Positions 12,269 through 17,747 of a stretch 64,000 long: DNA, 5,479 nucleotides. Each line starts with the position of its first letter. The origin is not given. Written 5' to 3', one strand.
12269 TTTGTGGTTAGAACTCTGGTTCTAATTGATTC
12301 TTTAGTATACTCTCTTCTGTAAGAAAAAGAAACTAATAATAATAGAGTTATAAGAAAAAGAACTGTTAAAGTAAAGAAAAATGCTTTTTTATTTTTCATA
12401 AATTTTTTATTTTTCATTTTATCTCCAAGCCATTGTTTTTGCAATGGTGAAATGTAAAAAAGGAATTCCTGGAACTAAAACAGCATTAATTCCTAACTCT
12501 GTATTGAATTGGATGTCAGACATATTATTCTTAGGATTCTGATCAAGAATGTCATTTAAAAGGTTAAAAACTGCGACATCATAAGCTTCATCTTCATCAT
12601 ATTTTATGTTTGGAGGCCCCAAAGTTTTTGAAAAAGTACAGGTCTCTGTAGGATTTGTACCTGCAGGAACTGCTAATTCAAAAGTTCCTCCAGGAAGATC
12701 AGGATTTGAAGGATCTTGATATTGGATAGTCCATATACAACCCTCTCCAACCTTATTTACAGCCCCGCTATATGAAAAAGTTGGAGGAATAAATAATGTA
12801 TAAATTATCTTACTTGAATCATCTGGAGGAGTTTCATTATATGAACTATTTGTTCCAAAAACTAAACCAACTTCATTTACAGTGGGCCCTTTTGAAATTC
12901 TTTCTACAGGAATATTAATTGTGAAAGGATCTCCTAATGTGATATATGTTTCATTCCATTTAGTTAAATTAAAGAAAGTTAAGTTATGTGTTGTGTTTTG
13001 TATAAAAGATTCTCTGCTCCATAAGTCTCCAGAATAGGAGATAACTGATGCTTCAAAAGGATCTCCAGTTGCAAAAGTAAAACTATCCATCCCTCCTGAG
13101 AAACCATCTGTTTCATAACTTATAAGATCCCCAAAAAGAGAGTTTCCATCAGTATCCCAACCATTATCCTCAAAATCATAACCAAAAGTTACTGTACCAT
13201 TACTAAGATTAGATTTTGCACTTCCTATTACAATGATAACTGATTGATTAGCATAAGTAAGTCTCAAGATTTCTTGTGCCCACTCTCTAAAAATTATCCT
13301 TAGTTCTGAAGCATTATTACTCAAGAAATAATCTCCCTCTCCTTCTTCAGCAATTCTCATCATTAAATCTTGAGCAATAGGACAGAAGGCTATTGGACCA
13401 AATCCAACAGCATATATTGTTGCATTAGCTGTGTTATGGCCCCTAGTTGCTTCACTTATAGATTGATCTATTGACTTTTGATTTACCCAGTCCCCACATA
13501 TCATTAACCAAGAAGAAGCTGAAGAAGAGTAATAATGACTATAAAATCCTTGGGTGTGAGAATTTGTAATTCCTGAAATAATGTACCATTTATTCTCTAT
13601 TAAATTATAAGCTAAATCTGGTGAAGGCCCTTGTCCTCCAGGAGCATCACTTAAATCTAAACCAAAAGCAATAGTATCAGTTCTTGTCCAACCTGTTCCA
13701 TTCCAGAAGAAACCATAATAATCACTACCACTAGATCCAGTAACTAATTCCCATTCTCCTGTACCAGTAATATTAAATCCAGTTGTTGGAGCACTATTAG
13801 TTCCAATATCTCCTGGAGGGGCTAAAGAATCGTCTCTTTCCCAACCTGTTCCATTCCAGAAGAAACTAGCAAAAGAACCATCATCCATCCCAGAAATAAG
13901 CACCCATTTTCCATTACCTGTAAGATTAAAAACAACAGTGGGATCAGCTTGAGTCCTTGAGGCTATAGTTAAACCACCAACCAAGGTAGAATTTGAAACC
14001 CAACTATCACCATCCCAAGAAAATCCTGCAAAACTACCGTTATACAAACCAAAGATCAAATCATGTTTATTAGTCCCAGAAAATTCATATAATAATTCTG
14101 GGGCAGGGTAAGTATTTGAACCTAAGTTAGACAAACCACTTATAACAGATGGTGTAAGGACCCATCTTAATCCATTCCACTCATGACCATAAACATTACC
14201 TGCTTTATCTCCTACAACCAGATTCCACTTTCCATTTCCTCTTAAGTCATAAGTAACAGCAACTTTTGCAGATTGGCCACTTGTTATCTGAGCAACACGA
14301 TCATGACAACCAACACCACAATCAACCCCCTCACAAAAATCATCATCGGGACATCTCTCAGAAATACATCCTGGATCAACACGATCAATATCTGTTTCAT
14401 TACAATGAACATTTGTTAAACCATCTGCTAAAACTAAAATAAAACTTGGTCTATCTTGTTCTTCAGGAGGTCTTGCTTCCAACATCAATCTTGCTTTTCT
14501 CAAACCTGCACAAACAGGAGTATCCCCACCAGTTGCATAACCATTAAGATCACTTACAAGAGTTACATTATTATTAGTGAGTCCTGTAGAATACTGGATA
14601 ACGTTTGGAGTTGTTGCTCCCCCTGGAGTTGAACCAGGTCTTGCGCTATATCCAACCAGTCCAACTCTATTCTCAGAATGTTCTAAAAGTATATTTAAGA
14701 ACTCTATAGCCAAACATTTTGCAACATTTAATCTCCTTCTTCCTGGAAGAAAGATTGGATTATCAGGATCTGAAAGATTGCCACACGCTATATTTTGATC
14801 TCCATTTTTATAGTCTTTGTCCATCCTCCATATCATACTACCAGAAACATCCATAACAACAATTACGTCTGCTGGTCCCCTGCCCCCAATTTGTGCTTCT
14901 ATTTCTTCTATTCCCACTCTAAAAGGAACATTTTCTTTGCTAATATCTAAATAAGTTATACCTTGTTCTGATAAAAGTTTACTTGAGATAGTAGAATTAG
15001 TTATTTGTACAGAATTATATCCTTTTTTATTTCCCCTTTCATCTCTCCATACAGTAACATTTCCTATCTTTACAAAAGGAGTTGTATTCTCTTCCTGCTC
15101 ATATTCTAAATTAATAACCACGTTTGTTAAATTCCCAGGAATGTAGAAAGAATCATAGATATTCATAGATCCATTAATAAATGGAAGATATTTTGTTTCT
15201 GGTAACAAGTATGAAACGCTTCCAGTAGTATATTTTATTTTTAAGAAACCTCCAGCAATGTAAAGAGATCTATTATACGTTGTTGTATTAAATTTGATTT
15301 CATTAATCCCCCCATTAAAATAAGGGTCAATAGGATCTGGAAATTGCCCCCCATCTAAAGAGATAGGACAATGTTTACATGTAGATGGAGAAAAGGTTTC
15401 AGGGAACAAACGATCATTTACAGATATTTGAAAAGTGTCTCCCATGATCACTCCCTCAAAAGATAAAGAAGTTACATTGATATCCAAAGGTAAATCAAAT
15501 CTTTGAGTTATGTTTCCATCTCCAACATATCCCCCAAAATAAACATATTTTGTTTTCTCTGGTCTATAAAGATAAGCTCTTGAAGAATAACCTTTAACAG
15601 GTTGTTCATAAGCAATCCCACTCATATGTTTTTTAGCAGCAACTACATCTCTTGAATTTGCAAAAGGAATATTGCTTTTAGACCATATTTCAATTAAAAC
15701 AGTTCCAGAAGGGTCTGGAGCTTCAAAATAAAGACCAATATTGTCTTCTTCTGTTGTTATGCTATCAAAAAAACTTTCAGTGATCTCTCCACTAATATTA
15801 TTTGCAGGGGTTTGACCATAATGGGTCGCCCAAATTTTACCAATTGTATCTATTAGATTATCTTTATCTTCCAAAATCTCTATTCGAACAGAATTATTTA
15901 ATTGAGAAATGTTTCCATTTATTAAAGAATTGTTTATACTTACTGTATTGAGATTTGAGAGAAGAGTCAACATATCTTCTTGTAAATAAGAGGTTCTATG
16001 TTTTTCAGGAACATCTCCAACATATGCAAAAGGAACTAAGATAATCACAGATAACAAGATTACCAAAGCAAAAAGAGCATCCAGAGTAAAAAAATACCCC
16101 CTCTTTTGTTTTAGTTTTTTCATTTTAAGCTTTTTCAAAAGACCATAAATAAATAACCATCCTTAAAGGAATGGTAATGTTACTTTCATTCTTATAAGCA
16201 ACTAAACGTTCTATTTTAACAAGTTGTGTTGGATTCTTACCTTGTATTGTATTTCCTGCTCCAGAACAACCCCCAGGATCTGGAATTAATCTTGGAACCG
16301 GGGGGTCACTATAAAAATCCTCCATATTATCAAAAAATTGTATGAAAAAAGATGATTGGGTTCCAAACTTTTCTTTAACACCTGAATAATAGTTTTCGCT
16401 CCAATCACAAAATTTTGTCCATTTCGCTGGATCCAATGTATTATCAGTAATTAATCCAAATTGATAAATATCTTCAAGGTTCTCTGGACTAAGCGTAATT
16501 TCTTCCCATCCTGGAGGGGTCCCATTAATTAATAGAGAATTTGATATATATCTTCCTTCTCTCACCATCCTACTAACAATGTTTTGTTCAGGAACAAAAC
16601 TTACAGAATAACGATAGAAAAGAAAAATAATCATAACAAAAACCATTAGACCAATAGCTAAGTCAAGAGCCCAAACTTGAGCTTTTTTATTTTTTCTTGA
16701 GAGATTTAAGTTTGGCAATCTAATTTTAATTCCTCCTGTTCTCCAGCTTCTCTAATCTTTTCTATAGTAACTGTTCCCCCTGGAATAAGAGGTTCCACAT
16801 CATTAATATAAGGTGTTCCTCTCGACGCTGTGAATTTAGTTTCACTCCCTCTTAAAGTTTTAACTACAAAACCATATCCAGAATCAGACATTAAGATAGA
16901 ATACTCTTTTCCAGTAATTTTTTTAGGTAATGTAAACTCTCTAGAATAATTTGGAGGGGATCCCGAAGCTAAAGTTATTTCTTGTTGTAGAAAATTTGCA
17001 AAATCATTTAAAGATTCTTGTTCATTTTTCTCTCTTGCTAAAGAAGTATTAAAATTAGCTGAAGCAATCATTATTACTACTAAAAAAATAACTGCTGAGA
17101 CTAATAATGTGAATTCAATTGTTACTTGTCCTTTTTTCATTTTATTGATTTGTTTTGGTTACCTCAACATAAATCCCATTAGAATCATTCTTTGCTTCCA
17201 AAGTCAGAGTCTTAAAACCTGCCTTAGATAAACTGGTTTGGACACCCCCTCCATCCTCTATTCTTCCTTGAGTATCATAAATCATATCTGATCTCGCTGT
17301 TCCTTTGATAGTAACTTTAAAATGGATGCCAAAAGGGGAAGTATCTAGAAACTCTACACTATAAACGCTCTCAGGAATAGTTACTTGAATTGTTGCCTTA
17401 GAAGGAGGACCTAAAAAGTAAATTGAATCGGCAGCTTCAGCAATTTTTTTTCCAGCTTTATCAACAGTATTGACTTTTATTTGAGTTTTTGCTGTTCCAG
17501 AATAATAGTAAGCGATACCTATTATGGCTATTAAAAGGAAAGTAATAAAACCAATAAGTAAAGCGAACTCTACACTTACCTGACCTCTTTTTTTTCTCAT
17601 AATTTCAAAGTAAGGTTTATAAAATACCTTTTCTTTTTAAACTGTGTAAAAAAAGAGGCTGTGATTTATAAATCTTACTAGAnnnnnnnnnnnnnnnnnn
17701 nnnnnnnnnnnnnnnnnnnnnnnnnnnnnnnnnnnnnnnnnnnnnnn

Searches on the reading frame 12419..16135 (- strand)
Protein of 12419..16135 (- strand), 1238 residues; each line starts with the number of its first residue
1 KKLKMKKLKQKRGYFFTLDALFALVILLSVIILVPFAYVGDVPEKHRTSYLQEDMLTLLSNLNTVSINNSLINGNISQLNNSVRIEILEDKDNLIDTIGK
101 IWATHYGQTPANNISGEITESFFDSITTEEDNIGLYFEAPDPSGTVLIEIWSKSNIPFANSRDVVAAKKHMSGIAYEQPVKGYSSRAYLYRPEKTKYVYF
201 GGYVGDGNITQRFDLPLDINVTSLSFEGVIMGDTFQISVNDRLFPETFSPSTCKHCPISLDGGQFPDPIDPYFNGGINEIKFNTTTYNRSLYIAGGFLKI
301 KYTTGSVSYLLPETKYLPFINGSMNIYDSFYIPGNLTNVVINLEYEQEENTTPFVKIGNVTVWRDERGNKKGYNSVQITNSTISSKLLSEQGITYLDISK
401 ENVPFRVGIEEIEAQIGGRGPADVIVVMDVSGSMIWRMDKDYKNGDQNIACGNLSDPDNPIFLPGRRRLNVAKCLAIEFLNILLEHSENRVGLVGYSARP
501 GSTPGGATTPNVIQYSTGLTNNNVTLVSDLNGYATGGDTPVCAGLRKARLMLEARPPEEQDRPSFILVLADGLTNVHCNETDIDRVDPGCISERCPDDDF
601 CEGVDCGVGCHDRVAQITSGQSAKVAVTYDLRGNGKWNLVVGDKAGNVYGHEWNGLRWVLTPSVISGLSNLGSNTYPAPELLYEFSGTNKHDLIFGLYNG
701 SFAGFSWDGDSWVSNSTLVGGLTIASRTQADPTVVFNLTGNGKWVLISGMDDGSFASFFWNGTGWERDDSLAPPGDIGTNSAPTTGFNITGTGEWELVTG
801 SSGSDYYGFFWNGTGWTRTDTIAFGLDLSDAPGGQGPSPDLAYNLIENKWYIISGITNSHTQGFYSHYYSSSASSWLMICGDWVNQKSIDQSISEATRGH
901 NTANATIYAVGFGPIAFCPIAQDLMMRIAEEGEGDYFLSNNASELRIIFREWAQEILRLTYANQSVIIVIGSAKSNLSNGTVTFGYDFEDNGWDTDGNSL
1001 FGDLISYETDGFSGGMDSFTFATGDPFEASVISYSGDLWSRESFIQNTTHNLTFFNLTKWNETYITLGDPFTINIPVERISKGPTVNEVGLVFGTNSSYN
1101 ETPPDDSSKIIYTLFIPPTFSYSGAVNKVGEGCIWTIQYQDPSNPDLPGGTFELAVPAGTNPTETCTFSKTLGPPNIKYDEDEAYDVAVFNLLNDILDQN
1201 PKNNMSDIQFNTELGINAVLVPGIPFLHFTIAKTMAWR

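Call 3: search_protein_families(library=pfam, proteins=[window:12419-16135:-], max_evalue=0.1)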
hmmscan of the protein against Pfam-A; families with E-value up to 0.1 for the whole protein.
window:12419-16135:- (1238 aa): 1 family
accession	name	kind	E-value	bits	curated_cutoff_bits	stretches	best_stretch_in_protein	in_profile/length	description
PF13519.12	VWA_2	-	2.3e-06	28.6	27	1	424-572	1-106/107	von Willebrand factor type A domain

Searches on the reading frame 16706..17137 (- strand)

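Call 3: search_protein_families(library=pfam, proteins=[window:16706-17137:-], max_evalue=0.1)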
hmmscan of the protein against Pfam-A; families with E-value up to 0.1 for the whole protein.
window:16706-17137:- (143 aa): 1 family
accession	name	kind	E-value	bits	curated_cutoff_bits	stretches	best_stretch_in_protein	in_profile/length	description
PF04021.17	Class_IIIsignal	-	0.00034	20.9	23.7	1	1-24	1-24/27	Class III signal peptide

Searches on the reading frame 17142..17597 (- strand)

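Call 3: search_protein_families(library=pfam, proteins=[window:17142-17597:-], max_evalue=0.1)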
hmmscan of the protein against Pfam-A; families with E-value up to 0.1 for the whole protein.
window:17142-17597:- (151 aa): 4 families
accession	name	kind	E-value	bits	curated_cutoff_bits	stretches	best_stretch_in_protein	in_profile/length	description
PF07811.17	TadE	-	0.0023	18.4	22.9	1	5-33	1-29/43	TadE-like protein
PF04021.17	Class_IIIsignal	-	0.0042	17.4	23.7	1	3-28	1-24/27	Class III signal peptide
PF01250.22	Ribosomal_S6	-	0.041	14.5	27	1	99-145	14-60/90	Ribosomal protein S6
PF23993.1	DUF7311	-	0.045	14.8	27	1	36-145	32-148/150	Domain of unknown function (DUF7311)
